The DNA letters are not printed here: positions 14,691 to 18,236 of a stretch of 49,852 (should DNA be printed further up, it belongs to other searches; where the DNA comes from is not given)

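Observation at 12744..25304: Seven-gene operon: one giant CBM-bearing binding protein, two permease pairs, an NHL/Yip1 membrane fusion and a 1081-aa secreted protein, with no ATPase and no regulator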

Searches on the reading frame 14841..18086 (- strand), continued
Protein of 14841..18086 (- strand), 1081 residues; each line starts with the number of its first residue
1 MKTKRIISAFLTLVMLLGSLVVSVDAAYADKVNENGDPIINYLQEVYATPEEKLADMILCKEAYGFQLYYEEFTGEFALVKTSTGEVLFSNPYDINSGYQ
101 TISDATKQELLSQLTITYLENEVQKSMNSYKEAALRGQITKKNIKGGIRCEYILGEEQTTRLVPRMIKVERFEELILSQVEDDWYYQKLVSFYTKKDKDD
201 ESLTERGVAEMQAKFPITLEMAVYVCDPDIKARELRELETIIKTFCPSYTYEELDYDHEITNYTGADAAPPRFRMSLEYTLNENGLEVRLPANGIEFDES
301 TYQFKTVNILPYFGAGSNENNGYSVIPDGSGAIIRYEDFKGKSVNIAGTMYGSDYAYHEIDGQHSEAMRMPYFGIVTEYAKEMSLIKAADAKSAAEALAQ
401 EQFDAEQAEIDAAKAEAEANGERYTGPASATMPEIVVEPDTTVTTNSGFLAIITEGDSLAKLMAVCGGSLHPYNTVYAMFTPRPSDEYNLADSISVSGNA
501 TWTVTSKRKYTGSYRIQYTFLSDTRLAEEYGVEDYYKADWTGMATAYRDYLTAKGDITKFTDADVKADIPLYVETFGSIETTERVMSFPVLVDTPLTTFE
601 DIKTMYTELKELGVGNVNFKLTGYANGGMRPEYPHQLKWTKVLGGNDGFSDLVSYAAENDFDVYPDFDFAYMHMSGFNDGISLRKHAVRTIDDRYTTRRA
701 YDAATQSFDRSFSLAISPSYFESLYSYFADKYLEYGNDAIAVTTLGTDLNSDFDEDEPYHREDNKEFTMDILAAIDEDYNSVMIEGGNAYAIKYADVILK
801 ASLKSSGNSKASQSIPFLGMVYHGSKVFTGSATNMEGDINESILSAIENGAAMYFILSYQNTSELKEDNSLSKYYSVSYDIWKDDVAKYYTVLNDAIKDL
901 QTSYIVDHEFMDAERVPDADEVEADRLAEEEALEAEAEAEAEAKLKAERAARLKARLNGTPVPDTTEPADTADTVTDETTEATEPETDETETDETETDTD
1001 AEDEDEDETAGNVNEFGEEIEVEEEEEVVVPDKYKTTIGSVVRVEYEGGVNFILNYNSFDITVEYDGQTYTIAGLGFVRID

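Call 64: fold_search(model_id=the predicted structure, library=pdb)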
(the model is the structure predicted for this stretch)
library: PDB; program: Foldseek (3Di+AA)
matches with E <= 10: 1018; with E <= 0.001: 312
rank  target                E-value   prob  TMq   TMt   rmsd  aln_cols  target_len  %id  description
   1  5opq_A                1.7e-25  1.00  0.49  0.65   8.1       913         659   12  A 3,6-anhydro-D-galactosidase produced by Zobellia galactanivorans. This is an exo-lytic enzyme that hydrolyzes termin (released 2017-11-29)
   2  8rzk_A                1.3e-24  1.00  0.48  0.64   8.2       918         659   12  The Michaelis complex of ZgGH129 D486N from Zobellia galactanivorans with neo-b/k-oligo-carrageenan tetrasaccharide (b (released 2024-07-31)
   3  5opq_D                1.5e-24  1.00  0.47  0.63   8.7       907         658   13  A 3,6-anhydro-D-galactosidase produced by Zobellia galactanivorans. This is an exo-lytic enzyme that hydrolyzes termin (released 2017-11-29)
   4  5wzr_A                5.0e-20  1.00  0.49  0.68   6.9       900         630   11  Alpha-N-acetylgalactosaminidase NagBb from Bifidobacterium bifidum - Gal-NHAc-DNJ complex (released 2017-06-07)
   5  5wzr_B                1.7e-19  1.00  0.48  0.67   8.3       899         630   11  Alpha-N-acetylgalactosaminidase NagBb from Bifidobacterium bifidum - Gal-NHAc-DNJ complex (released 2017-06-07)
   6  5wzq_A                2.0e-19  1.00  0.49  0.70   6.2       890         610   11  Alpha-N-acetylgalactosaminidase NagBb from Bifidobacterium bifidum - quadruple mutant (released 2017-06-07)
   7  5wzp_A                2.8e-19  1.00  0.48  0.70   8.5       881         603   11  Alpha-N-acetylgalactosaminidase NagBb from Bifidobacterium bifidum - ligand free (released 2017-06-07)
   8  5wzn_A                4.6e-19  1.00  0.48  0.68   8.2       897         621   12  Alpha-N-acetylgalactosaminidase NagBb from Bifidobacterium bifidum - GalNAc complex (released 2017-06-07)
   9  5wzq_B                5.7e-19  1.00  0.49  0.70   7.9       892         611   11  Alpha-N-acetylgalactosaminidase NagBb from Bifidobacterium bifidum - quadruple mutant (released 2017-06-07)
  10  5wzn_B                8.8e-19  1.00  0.48  0.68   8.4       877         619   12  Alpha-N-acetylgalactosaminidase NagBb from Bifidobacterium bifidum - GalNAc complex (released 2017-06-07)
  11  5wzp_B                1.2e-18  1.00  0.48  0.69   6.8       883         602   11  Alpha-N-acetylgalactosaminidase NagBb from Bifidobacterium bifidum - ligand free (released 2017-06-07)
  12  6qep                  4.6e-12  1.00  0.33  0.24  15.0       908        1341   10  EngBF DARPin Fusion 4b H14 (released 2019-11-06)
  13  6sh9_B                5.1e-12  1.00  0.31  0.23  16.0       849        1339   11  EngBF DARPin Fusion 4b D12 (released 2019-11-06)
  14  6qev_B                5.7e-12  1.00  0.28  0.21  15.3       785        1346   11  EngBF DARPin Fusion 4b B6 (released 2019-11-06)
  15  6qfk_A                1.7e-11  1.00  0.33  0.24  14.7       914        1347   10  EngBF DARPin Fusion 4b G10 (released 2019-11-06)
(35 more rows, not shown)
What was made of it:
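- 14841..18086 (-): Secreted DUF5696 protein (1081 aa): an N-terminal domain, a beta-sandwich, a (beta/alpha)8 barrel and a C-terminal beta-domain that is interrupted by an acidic low-complexity insert. The fold is GH129/GH101-like, so it is a putative glycosidase. Foldseek hits: GH129-like 5opq E 1.7e-25, NagBb E 5e-20, TM 0.63-0.70 normalised by target (call 64).
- On Glycoside hydrolase family 129 / GH101-like fold: Foldseek top hits are all GH129 and GH129-like, E 1.7e-25 to 1e-18, followed by GH101, GH31 and GH36 (call 64).
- Closest known: GH129. Same: Foldseek E 1e-25 to 1e-19, TM 0.63-0.70 per target (call 64).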

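Call 66: search_solved_structures(query=A5, max_evalue=10, show_alignments=4)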
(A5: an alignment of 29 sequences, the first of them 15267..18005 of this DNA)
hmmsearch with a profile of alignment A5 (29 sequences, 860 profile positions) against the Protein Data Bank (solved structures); distinct sequences matched with E-value up to 10: 17.
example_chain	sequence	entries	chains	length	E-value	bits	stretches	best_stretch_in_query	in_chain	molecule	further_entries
8rzk_A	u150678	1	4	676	5.1e-09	37.9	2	432-590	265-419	Conserved hypothetical periplasmic protein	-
8rzg_A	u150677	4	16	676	5.1e-09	37.9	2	432-590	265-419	Conserved hypothetical periplasmic protein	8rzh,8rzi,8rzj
5opq_A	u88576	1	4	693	5.8e-09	37.7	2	432-590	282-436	3,6-anhydro-D-galactosidase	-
5wzq_A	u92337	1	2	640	8.1e-08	33.9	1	435-578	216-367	Alpha-N-acetylgalactosaminidase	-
5wzn_A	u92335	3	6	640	8.7e-08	33.8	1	435-574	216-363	Alpha-N-acetylgalactosaminidase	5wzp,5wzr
2g4s_A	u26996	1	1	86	0.12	13.5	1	77-148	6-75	Next to BRCA1 gene 1 protein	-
2bkf_A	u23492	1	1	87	0.12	13.5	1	77-148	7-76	ZINC-FINGER PROTEIN NBR1 (NEXT TO BREAST CANCER 1)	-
3vgd_A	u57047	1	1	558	0.15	13.2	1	498-583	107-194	Malto-oligosyltrehalose trehalohydrolase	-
3vgg_A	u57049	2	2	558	0.15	13.2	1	498-583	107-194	Malto-oligosyltrehalose trehalohydrolase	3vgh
3vge_A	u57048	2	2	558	0.15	13.2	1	498-583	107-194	Malto-oligosyltrehalose trehalohydrolase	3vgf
1eha_A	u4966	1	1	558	0.15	13.2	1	498-583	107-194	GLYCOSYLTREHALOSE TREHALOHYDROLASE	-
1eh9_A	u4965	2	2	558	0.15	13.2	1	498-583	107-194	GLYCOSYLTREHALOSE TREHALOHYDROLASE | Malto-oligosyltrehalose trehalohydrolase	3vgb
1wj6_A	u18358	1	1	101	0.16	13.1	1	77-148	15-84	KIAA0049 protein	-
7p43_A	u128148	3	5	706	0.47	11.6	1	540-597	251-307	1,4-alpha-glucan-branching enzyme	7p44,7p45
2wc7_A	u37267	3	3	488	0.89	10.6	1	545-581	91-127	ALPHA AMYLASE, CATALYTIC REGION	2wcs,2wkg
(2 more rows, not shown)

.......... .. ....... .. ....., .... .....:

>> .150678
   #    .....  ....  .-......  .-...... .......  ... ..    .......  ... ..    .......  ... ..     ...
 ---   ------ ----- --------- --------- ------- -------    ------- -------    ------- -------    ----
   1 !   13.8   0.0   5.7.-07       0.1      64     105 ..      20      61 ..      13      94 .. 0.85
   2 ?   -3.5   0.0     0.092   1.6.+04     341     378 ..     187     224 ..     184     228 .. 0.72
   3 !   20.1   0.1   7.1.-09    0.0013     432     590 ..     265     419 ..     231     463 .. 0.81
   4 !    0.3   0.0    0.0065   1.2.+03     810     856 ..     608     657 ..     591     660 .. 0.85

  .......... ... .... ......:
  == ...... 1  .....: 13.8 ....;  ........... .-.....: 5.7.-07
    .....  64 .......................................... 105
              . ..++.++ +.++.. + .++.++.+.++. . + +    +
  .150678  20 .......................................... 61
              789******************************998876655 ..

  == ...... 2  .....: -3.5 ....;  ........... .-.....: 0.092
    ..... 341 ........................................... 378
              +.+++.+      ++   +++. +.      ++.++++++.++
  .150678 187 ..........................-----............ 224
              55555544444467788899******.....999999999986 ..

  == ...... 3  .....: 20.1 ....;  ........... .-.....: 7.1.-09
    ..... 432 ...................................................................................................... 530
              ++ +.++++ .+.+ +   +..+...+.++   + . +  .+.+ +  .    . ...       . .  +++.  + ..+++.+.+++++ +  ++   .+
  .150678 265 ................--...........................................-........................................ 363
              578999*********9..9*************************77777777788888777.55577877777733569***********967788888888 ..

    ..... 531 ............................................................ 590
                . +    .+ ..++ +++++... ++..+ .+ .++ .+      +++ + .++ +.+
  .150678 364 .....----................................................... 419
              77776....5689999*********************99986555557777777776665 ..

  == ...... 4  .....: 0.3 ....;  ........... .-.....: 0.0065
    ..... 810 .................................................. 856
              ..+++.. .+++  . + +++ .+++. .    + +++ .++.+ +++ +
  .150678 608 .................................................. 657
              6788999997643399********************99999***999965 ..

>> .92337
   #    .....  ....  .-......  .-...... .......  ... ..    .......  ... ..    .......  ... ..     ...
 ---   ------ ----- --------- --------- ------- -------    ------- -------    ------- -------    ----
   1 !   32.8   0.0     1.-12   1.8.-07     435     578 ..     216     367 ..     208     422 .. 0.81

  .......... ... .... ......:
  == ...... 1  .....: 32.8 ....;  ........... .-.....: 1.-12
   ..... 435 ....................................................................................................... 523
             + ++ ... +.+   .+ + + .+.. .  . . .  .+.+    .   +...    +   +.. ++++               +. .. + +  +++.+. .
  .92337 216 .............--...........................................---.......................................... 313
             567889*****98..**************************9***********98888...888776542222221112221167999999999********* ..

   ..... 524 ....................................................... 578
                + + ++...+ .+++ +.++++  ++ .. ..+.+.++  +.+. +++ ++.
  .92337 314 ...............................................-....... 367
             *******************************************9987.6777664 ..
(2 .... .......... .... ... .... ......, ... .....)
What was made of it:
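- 14841..18086 (-): Family profile against PDB: 8rzk E 5e-9, 5wzq E 8e-8 (call 66).
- On Glycoside hydrolase family 129 / GH101-like fold: Profile-sequence E 5e-9 (call 66).
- Closest known: GH129. Same: Family profile E 5e-9 and 8e-8 (call 66).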

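Call 88: search_protein_families(library=pfam, proteins=[P0222, P0261, P0265, P0232, P0179], max_evalue=0.001)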
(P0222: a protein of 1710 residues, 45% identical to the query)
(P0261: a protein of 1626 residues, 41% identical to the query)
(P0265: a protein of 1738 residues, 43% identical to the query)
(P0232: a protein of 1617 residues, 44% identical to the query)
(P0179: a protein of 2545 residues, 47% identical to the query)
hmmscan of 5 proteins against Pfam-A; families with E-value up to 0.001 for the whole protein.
P0222 (1710 aa): 1 family
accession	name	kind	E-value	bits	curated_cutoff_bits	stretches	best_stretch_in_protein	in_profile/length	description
PF18952.6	DUF5696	-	1.8e-135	453.3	25.6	2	999-1473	128-573/612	Family of unknown function (DUF5696)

P0261 (1626 aa): 1 family
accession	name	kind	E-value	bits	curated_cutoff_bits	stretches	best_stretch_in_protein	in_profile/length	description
PF18952.6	DUF5696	-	4e-127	425.7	25.6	2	1013-1475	135-575/612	Family of unknown function (DUF5696)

P0265 (1738 aa): 1 family
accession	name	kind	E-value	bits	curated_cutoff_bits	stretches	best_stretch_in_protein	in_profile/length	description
PF18952.6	DUF5696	-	1.5e-130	437.1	25.6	2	1033-1499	134-576/612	Family of unknown function (DUF5696)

P0232 (1617 aa): 2 families
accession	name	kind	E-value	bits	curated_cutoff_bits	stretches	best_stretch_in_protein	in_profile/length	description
PF18952.6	DUF5696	-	5.5e-136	455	25.6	2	939-1399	133-579/612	Family of unknown function (DUF5696)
PF21461.3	HL_N-beta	-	5.4e-06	26.5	27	1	868-901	15-47/57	Hyaluronate lyase, N-terminal beta-sheet domain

P0179 (2545 aa): 1 family
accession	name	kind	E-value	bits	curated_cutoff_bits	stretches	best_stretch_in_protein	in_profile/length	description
PF18952.6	DUF5696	-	5.4e-113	379.1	25.6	2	524-1021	130-576/612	Family of unknown function (DUF5696)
